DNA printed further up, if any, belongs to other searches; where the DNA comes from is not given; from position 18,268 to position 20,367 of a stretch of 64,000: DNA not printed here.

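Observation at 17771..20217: ClpB-D2-like AAA_2 protein with dead Walker motifs, possibly with an extra in-frame 3' exon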

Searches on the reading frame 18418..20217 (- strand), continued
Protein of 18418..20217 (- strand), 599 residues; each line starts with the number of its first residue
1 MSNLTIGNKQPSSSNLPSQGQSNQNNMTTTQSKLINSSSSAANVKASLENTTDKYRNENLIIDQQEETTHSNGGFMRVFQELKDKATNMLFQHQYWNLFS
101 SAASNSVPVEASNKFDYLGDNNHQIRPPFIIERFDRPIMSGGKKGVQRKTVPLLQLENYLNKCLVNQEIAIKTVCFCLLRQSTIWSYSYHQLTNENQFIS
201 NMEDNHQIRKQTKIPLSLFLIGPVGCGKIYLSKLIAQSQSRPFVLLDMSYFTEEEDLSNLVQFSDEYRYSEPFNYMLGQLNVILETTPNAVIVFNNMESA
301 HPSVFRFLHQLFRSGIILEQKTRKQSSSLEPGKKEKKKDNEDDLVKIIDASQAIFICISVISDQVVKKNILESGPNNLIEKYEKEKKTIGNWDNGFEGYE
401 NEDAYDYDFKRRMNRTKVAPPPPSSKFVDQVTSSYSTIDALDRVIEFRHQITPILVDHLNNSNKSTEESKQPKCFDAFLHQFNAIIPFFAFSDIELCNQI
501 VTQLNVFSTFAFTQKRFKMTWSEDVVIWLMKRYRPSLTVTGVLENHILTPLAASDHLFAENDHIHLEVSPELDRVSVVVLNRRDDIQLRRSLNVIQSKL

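Call 43: find_encoding_contigs(protein=P0012, flank=3000, max_places=2)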
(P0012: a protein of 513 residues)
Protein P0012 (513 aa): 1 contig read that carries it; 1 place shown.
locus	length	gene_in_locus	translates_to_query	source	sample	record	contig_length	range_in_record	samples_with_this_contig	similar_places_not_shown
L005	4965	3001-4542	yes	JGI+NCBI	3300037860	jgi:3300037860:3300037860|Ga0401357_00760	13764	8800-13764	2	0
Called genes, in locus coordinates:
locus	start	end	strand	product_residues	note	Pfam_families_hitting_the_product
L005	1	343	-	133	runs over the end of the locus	-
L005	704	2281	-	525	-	PF00082:Peptidase_S8, PF01483:P_proprotein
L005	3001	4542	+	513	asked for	PF07724:AAA_2 (weak)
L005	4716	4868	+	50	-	-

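Call 44: find_encoding_contigs(protein=P0017, flank=3000, max_places=2)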
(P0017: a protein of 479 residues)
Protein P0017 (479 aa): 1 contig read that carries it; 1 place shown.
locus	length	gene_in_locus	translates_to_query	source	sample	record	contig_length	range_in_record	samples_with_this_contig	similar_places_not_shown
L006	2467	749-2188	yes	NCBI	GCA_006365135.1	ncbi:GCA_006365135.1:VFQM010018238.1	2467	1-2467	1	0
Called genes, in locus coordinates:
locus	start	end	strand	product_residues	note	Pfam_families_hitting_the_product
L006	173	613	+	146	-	PF00169:PH (weak)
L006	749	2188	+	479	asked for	-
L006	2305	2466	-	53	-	?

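Call 46: search_protein_families(library=ncbifam, proteins=[window:18418-20217:-], max_evalue=0.01)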
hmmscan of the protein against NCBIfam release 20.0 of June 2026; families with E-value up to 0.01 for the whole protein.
window:18418-20217:- (599 aa): 12 families
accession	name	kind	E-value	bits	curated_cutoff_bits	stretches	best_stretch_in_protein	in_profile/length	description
TIGR02639.1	ClpA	equivalog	2.2e-09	36.1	993.15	1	213-324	484-592/734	ATP-dependent Clp protease ATP-binding subunit ClpA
TIGR03346.1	chaperone_ClpB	equivalog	2.7e-08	32.6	1232.1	1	217-323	597-702/853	ATP-dependent chaperone ClpB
NF008263.0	PRK11034.1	equivalog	2e-07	29.3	1350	1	216-325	488-594/758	ATP-dependent Clp protease ATP-binding subunit ClpA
NF008118.0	PRK10865.1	equivalog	2.4e-07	29.1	1417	1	217-322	600-704/857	ATP-dependent chaperone ClpB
NF033606.1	heat_AAA_ClpK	exception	5e-07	28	1900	1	210-323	638-750/949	heat shock survival AAA family ATPase ClpK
NF033607.0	disagg_AAA_ClpG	exception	2.5e-05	22.4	1900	1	211-323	617-729/932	AAA family protein disaggregase ClpG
NF003745.1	PRK05342.1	equivalog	0.00013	21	359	1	155-253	64-147/418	ATP-dependent Clp protease ATP-binding subunit ClpX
TIGR03345.1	VI_ClpV1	equivalog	0.00026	19.4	884.95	0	212-319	592-699/852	type VI secretion system ATPase TssH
TIGR00382.1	clpX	equivalog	0.0014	17.7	370.75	0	155-254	71-156/414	ATP-dependent protease ATP-binding subunit ClpX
NF042959.1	IteA_antiphage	equivalog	0.0018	17.5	510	1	195-244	104-154/367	anti-phage ATPase IteA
TIGR02640.1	gas_vesic_GvpN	equivalog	0.0023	17.5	266.8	1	213-249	19-55/262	gas vesicle protein GvpN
NF002988.0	PRK03731.1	equivalog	0.0036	17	161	0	217-249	4-36/174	shikimate kinase AroL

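Call 47: find_encoding_contigs(protein=P0003, flank=5000, max_places=1)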
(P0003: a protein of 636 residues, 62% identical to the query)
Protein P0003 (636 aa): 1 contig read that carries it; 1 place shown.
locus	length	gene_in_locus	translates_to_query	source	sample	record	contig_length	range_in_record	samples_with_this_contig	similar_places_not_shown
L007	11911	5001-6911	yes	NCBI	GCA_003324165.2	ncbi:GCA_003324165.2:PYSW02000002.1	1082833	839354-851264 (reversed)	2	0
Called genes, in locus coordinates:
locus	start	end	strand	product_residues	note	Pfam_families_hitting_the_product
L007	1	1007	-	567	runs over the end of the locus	PF00515:TPR_1 (faint), PF07719:TPR_2 (faint), PF13181:TPR_8 (faint), PF13414:TPR_11 (faint), PF13424:TPR_12 (faint), PF25575:TPR_BSK1_C (weak), PF02492:cobW, PF07683:CobW_C, +3 more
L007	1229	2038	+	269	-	PF00581:Rhodanese, PF11127:YgaP-like_TM (faint)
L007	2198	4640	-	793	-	PF00651:BTB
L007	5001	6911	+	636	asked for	PF07724:AAA_2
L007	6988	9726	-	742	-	PF16177:ACAS_N, PF00501:AMP-binding, PF13193:AMP-binding_C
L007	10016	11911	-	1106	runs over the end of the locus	PF25021:TEN_NHL (faint), PF01436:NHL (faint)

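Call 48: find_encoding_contigs(protein=P0004, flank=5000, max_places=1)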
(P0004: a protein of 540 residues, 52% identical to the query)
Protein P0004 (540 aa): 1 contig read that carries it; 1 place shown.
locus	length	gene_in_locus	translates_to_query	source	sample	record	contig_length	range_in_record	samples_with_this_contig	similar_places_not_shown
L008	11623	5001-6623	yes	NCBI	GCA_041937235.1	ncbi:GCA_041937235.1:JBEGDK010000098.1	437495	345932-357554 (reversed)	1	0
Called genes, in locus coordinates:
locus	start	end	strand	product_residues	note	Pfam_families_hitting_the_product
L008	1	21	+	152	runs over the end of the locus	-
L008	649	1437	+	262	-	PF00536:SAM_1, PF07647:SAM_2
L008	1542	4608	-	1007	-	PF23091:TNFR_ELAPOR1_6th (weak), PF07699:Ephrin_rec_like (weak)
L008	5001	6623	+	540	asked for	PF07724:AAA_2 (faint)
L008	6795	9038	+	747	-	-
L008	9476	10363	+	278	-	PF01786:AOX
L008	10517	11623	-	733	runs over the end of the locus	-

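Call 63: search_protein_families(library=pfam, proteins=[P0056, P0050, P0060, P0035, P0052, P0078, P0158, P0124, P0055, P0048], max_evalue=1e-8)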
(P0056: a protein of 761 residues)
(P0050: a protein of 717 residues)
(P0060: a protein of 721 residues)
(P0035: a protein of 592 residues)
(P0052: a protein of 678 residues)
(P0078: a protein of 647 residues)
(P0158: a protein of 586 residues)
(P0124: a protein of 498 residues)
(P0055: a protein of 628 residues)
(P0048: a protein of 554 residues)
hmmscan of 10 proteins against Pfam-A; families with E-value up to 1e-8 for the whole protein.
P0056 (761 aa): 8 families
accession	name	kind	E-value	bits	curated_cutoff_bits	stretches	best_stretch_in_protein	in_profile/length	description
PF07724.20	AAA_2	-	2.7e-51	174.4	27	1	429-618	5-166/166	AAA domain (Cdc48 subfamily)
PF00023.36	Ank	-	1.4e-19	69.5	21.1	0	319-349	2-32/33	Ankyrin repeat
PF12796.13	Ank_2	-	1.9e-19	70.5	27.3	1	213-279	26-89/90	Ankyrin repeats (3 copies)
PF13857.12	Ank_5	-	8.1e-14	52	27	0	236-289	1-56/56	Ankyrin repeats (many copies)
PF13606.12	Ank_3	-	2.7e-12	46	22.3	0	250-277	2-29/30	Ankyrin repeat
PF10431.15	ClpB_D2-small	-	6.5e-11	42.6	21.9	1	627-704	4-81/81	C-terminal, D2-small domain, of ClpB protein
PF07728.20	AAA_5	-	1.3e-09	38.6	22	1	430-552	2-125/139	AAA domain (dynein-related subfamily)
PF13637.12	Ank_4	-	3.8e-09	37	22.7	0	224-270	4-50/50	Ankyrin repeats (many copies)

P0050 (717 aa): 5 families
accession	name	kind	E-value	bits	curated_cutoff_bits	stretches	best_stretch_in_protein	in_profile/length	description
PF07724.20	AAA_2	-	9.2e-49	166.1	27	1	341-535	5-165/166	AAA domain (Cdc48 subfamily)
PF12796.13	Ank_2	-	1.2e-17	64.7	27.3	1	129-191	1-58/90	Ankyrin repeats (3 copies)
PF00023.36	Ank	-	2e-15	56.5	21.1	0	160-190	2-32/33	Ankyrin repeat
PF07728.20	AAA_5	-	3e-11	43.9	22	1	342-466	2-125/139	AAA domain (dynein-related subfamily)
PF13606.12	Ank_3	-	3.2e-11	42.7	22.3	0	160-187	2-29/30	Ankyrin repeat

P0060 (721 aa): 8 families
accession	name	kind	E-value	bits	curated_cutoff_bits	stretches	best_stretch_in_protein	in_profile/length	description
PF07724.20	AAA_2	-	2.6e-51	174.4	27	1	388-577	5-166/166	AAA domain (Cdc48 subfamily)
PF12796.13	Ank_2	-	8.8e-17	61.9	27.3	0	175-237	28-88/90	Ankyrin repeats (3 copies)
PF00023.36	Ank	-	9.2e-17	60.7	21.1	0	278-308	2-32/33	Ankyrin repeat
PF13857.12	Ank_5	-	3.7e-14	53.1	27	0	275-318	13-56/56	Ankyrin repeats (many copies)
PF13606.12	Ank_3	-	1.2e-10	41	22.3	0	278-304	2-28/30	Ankyrin repeat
PF13637.12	Ank_4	-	2e-10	41.1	22.7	0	181-229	2-50/50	Ankyrin repeats (many copies)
PF10431.15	ClpB_D2-small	-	5.6e-10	39.6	21.9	1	586-662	4-80/81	C-terminal, D2-small domain, of ClpB protein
PF07728.20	AAA_5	-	1.7e-09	38.3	22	1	389-511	2-125/139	AAA domain (dynein-related subfamily)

P0035 (592 aa): 7 families
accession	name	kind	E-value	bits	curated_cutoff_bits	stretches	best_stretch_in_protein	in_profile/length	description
PF07724.20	AAA_2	-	1.2e-50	172.2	27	1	292-483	5-166/166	AAA domain (Cdc48 subfamily)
PF12796.13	Ank_2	-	1.9e-15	57.6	27.3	0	81-141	34-89/90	Ankyrin repeats (3 copies)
PF00023.36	Ank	-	4.4e-14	52.3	21.1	0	181-211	2-32/33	Ankyrin repeat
PF07728.20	AAA_5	-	1.1e-11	45.3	22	1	293-414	2-124/139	AAA domain (dynein-related subfamily)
PF13606.12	Ank_3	-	3.1e-11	42.8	22.3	0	181-208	2-29/30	Ankyrin repeat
PF13637.12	Ank_4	-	1e-10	42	22.7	0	81-129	2-47/50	Ankyrin repeats (many copies)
PF13857.12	Ank_5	-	8.8e-09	36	27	0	178-221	13-56/56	Ankyrin repeats (many copies)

P0052 (678 aa): 8 families
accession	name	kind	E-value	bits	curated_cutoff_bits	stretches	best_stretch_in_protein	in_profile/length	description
PF07724.20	AAA_2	-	2.7e-49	167.8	27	1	364-553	5-166/166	AAA domain (Cdc48 subfamily)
PF00023.36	Ank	-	7.3e-18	64.1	21.1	0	185-215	2-32/33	Ankyrin repeat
PF12796.13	Ank_2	-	1.2e-16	61.4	27.3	1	149-214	27-89/90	Ankyrin repeats (3 copies)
PF13606.12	Ank_3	-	2.3e-12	46.2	22.3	0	185-212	2-29/30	Ankyrin repeat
PF10431.15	ClpB_D2-small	-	2.5e-10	40.7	21.9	1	562-638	4-80/81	C-terminal, D2-small domain, of ClpB protein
PF13857.12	Ank_5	-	4.8e-10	40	27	0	171-215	1-46/56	Ankyrin repeats (many copies)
PF00004.35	AAA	-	6.7e-10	40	21.2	1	366-492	2-116/131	ATPase family associated with various cellular activities (AAA)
PF07728.20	AAA_5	-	1.2e-09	38.7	22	1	365-487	2-125/139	AAA domain (dynein-related subfamily)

P0078 (647 aa): 6 families
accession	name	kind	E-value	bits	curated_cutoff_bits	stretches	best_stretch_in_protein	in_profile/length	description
PF07724.20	AAA_2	-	7.8e-50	169.6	27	1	314-506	5-165/166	AAA domain (Cdc48 subfamily)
PF00023.36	Ank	-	1.3e-17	63.4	21.1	1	137-168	2-33/33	Ankyrin repeat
PF12796.13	Ank_2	-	1.6e-15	57.8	27.3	0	95-165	28-88/90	Ankyrin repeats (3 copies)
PF13606.12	Ank_3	-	5.2e-14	51.2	22.3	0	137-165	2-30/30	Ankyrin repeat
PF07728.20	AAA_5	-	2.4e-10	41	22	1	315-439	2-127/139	AAA domain (dynein-related subfamily)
PF13857.12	Ank_5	-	3.8e-10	40.3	27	0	131-171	10-50/56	Ankyrin repeats (many copies)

P0158 (586 aa): 8 families
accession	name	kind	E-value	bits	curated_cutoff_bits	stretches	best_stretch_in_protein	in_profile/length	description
PF07724.20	AAA_2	-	1.1e-48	165.8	27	1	308-503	5-166/166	AAA domain (Cdc48 subfamily)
PF12796.13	Ank_2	-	8.4e-19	68.4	27.3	1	90-153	29-90/90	Ankyrin repeats (3 copies)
PF00023.36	Ank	-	1.4e-18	66.4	21.1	0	192-222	2-32/33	Ankyrin repeat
PF13606.12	Ank_3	-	2.1e-13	49.4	22.3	0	123-151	2-30/30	Ankyrin repeat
PF13857.12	Ank_5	-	4.8e-13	49.6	27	0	189-231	13-55/56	Ankyrin repeats (many copies)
PF07728.20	AAA_5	-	1e-10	42.2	22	1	309-431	2-125/139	AAA domain (dynein-related subfamily)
PF10431.15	ClpB_D2-small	-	1.3e-09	38.4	21.9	1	510-584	2-76/81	C-terminal, D2-small domain, of ClpB protein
PF13637.12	Ank_4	-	1.8e-09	38.1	22.7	0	196-229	1-34/50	Ankyrin repeats (many copies)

P0124 (498 aa): 3 families
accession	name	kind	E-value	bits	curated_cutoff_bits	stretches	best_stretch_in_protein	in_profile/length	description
PF07724.20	AAA_2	-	2.8e-42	145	27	1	182-365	4-165/166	AAA domain (Cdc48 subfamily)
PF10431.15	ClpB_D2-small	-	3.3e-10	40.3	21.9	1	378-451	8-80/81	C-terminal, D2-small domain, of ClpB protein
PF07728.20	AAA_5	-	6e-09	36.5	22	0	184-307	2-125/139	AAA domain (dynein-related subfamily)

P0055 (628 aa): 8 families
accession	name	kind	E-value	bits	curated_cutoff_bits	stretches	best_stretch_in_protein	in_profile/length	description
PF07724.20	AAA_2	-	2.1e-50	171.4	27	1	317-505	5-165/166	AAA domain (Cdc48 subfamily)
PF12796.13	Ank_2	-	5.8e-20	72.1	27.3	1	102-168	26-90/90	Ankyrin repeats (3 copies)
PF00023.36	Ank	-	2.1e-19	69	21.1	0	138-168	2-32/33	Ankyrin repeat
PF13857.12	Ank_5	-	1.3e-15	57.8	27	0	204-247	13-56/56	Ankyrin repeats (many copies)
PF13606.12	Ank_3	-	6.3e-14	51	22.3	0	138-165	2-29/30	Ankyrin repeat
PF13637.12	Ank_4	-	1.4e-12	48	22.7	0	109-158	1-50/50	Ankyrin repeats (many copies)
PF07728.20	AAA_5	-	7.1e-11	42.7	22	1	318-440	2-125/139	AAA domain (dynein-related subfamily)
PF10431.15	ClpB_D2-small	-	2.4e-09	37.5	21.9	1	513-591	2-80/81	C-terminal, D2-small domain, of ClpB protein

P0048 (554 aa): 5 families
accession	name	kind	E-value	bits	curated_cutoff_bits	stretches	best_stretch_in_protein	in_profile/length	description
PF07724.20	AAA_2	-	3.1e-49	167.6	27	1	179-365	5-166/166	AAA domain (Cdc48 subfamily)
PF10431.15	ClpB_D2-small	-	2.1e-12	47.4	21.9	1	372-451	2-81/81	C-terminal, D2-small domain, of ClpB protein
PF00023.36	Ank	-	1.8e-11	44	21.1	0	70-99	3-32/33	Ankyrin repeat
PF07728.20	AAA_5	-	2.7e-09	37.6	22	1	180-302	2-125/139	AAA domain (dynein-related subfamily)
PF12796.13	Ank_2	-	5.6e-09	36.9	27.3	0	14-98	11-89/90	Ankyrin repeats (3 copies)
